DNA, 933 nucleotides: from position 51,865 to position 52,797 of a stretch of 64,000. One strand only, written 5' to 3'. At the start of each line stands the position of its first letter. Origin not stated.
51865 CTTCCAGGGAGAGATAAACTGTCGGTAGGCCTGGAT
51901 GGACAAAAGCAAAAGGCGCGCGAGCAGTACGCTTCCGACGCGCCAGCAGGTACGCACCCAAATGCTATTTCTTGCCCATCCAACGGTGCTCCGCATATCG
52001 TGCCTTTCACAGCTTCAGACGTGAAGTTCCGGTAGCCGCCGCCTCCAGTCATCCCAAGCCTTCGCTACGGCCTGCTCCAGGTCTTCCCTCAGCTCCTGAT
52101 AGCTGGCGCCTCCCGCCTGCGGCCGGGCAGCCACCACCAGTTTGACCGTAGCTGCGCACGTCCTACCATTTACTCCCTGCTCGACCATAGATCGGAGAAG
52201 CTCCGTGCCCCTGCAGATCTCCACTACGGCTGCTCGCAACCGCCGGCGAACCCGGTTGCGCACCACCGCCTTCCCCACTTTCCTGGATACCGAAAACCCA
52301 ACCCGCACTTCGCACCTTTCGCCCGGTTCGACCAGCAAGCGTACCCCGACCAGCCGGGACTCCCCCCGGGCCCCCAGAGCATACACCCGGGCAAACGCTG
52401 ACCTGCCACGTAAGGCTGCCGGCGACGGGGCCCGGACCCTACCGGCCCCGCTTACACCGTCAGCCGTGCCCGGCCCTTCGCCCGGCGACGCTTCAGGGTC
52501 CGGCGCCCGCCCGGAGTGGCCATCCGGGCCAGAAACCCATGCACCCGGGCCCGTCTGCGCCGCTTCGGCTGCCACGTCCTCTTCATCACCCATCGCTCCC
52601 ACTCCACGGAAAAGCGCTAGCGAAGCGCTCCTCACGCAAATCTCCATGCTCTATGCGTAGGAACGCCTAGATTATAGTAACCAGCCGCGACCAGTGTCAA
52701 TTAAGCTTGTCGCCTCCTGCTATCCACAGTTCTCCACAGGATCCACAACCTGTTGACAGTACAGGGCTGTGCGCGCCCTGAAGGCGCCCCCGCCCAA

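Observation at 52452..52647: rpmH (L34) is completely nested, out of frame, inside the 5' part of rnpA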

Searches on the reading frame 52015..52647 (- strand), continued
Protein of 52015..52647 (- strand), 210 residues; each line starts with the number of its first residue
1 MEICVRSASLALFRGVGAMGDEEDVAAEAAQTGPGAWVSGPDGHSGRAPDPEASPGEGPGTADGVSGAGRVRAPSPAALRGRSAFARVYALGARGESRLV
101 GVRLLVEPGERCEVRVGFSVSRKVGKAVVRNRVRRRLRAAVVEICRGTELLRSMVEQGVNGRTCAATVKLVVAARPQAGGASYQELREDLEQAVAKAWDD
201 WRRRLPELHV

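Call 59: predict_structure(alignment_id=A4)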
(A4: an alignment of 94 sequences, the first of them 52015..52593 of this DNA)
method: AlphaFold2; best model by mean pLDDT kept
length: 192 residues; sequences in the alignment: 94
mean_pLDDT: 82.4   pTM: 0.68
mean pLDDT of the five models: 82.4, 81.9, 81.7, 81.8, 81.7
residues with pLDDT >= 90: 99; 70-90: 35; 50-70: 54; < 50: 4
segments of 3 or more residues with pLDDT < 50: none
pLDDT, mean of each block of 10 residues (from residue 1): 66 66 62 67 51 72 96 97 95 91 97 98 88 74 73 98 98 96 86 56
secondary structure, 60 per line:
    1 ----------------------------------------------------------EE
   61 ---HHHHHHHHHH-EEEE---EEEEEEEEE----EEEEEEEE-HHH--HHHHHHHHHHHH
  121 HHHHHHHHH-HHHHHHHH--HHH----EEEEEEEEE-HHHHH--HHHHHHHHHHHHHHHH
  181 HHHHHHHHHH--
elements in order: H64-73 E75-78 E82-90 E95-102 H109-129 H131-138 E148-156 H158-162 H165-190

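Call 61: search_solved_structures(query=window:52015-52593:-, max_evalue=0.001, show_alignments=2)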
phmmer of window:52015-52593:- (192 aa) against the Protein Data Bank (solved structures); distinct sequences matched with E-value up to 0.001: 3.
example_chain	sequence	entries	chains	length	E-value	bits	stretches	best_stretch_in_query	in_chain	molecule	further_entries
1a6f_A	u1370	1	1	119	2.5e-07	34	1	62-125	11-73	RIBONUCLEASE P PROTEIN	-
4jg4_A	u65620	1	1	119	4.1e-07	33.3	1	64-125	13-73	Ribonuclease P protein component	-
36uk_B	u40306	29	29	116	1.1e-06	31.9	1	64-127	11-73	Ribonuclease P protein component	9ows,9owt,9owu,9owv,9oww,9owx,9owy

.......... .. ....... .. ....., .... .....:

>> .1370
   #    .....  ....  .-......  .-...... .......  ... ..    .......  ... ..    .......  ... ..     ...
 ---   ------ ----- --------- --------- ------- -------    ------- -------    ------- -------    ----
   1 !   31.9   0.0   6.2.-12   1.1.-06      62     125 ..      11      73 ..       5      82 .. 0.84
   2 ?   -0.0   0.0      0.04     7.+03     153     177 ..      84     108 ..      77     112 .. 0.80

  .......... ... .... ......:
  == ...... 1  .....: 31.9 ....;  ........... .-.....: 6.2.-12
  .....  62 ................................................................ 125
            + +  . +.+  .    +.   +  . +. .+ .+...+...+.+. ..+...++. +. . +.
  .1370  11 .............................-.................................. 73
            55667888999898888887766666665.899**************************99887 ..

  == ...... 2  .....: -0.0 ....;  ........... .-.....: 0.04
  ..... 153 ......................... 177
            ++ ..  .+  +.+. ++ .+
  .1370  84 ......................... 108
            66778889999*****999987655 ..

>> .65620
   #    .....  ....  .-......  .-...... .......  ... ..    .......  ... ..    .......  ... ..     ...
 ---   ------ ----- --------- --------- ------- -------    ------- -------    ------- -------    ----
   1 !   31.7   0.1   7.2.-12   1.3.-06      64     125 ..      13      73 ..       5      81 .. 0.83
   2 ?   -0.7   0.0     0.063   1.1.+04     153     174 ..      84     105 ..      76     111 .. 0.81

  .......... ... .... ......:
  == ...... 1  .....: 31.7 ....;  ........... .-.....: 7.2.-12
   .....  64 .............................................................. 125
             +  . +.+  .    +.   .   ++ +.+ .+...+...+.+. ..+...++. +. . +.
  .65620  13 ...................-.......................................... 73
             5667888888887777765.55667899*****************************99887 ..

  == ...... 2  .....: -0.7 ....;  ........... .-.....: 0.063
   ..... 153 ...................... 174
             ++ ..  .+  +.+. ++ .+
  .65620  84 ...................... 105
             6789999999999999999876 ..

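Call 62: fold_search(model_id=the predicted structure, library=pdb)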
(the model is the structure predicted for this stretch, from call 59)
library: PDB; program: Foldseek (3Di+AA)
matches with E <= 10: 796; with E <= 0.001: 15
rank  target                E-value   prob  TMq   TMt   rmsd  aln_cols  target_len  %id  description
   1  4jg4                  2.8e-08  1.00  0.49  0.81   3.5       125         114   26  Ligand concentration regulates the pathways of coupled protein folding and binding (released 2014-01-22)
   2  6d1r                  8.1e-08  1.00  0.45  0.76   4.7       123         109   24  Structure of Staphylococcus aureus RNase P protein at 2.0 angstrom (released 2018-09-26)
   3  6ov1_A                1.5e-07  1.00  0.45  0.72   4.6       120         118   24  Structure of Staphylococcus aureus RNase P protein mutant with defective mRNA degradation activity (released 2020-12-02)
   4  6ov1_B                2.7e-07  1.00  0.45  0.69   4.6       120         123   24  Structure of Staphylococcus aureus RNase P protein mutant with defective mRNA degradation activity (released 2020-12-02)
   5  1a6f                  7.3e-07  1.00  0.47  0.79   3.7       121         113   27  RNASE P PROTEIN FROM BACILLUS SUBTILIS (released 1999-03-23)
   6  6max                  5.1e-06  1.00  0.44  0.73   4.9       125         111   21  Crystal structure of Ribonuclease P protein from Thermotoga maritima in complex with purpurin (released 2019-04-17)
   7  1d6t_MODEL_1_A        7.6e-06  1.00  0.43  0.67   5.6       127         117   22  RNASE P PROTEIN FROM STAPHYLOCOCCUS AUREUS (released 2000-10-18)
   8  1nz0_B                1.2e-05  1.00  0.43  0.72   4.8       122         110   22  RNASE P PROTEIN FROM THERMOTOGA MARITIMA (released 2003-06-24)
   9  6cqc_A                1.4e-05  1.00  0.42  0.71   5.1       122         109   22  RNase P protein from Thermotoga maritima in complex with 1-(4-Fluorophenyl)-2-thiourea (released 2019-03-20)
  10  1nz0_A                1.8e-05  1.00  0.43  0.72   4.7       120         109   22  RNASE P PROTEIN FROM THERMOTOGA MARITIMA (released 2003-06-24)
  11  1nz0_C                2.1e-05  1.00  0.43  0.74   4.7       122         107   22  RNASE P PROTEIN FROM THERMOTOGA MARITIMA (released 2003-06-24)
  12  1nz0_D                2.1e-05  1.00  0.43  0.72   4.7       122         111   22  RNASE P PROTEIN FROM THERMOTOGA MARITIMA (released 2003-06-24)
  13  3q1q_A                3.1e-05  1.00  0.42  0.70   4.9       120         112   22  Structure of a Bacterial Ribonuclease P Holoenzyme in Complex with tRNA (released 2011-03-09)
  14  6cqc_B                5.2e-05  1.00  0.43  0.74   4.7       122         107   22  RNase P protein from Thermotoga maritima in complex with 1-(4-Fluorophenyl)-2-thiourea (released 2019-03-20)
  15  2ljp_MODEL_1_A        3.0e-04  1.00  0.39  0.60   5.6       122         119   20  Backbone 1H, 13C, and 15N Chemical Shift Assignments for E.coli Ribonuclease P protein (released 2011-12-07)
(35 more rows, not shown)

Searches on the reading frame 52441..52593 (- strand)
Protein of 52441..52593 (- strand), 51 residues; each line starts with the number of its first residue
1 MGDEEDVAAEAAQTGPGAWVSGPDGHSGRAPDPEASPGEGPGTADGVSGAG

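Call 3: search_protein_families(library=pfam, proteins=[window:52452-52586:-], max_evalue=0.01)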
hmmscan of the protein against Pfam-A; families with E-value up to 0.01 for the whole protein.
window:52452-52586:- (44 aa): 1 family
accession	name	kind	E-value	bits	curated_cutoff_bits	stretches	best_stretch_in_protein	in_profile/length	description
PF00468.22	Ribosomal_L34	-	3.4e-21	75.3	25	1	1-44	1-44/44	Ribosomal protein L34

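Call 4: search_protein_families(library=ncbifam, proteins=[window:52452-52586:-], max_evalue=0.01)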
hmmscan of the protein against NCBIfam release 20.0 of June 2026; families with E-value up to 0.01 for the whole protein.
window:52452-52586:- (44 aa): 1 family
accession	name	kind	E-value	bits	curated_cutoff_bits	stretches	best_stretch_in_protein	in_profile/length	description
TIGR01030.1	rpmH_bact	equivalog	3.8e-19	68.6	37.65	1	1-44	1-44/44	50S ribosomal protein L34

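Call 35: search_protein_representatives(protein=window:52441-52593:-)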
Query: 51 residues. Proteins with E-value up to 0.001 (for the whole library): 5; up to 1e-10: 1; up to 1e-30: 0. The best 5 are listed.
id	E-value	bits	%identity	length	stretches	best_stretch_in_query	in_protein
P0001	3.6e-17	77.4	100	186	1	8-51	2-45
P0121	1.5e-07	47.4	47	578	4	12-30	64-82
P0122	1.0e-05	41.7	31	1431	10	15-38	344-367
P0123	7.4e-05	38.9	33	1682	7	6-39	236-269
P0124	8.9e-04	35.6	44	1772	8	24-46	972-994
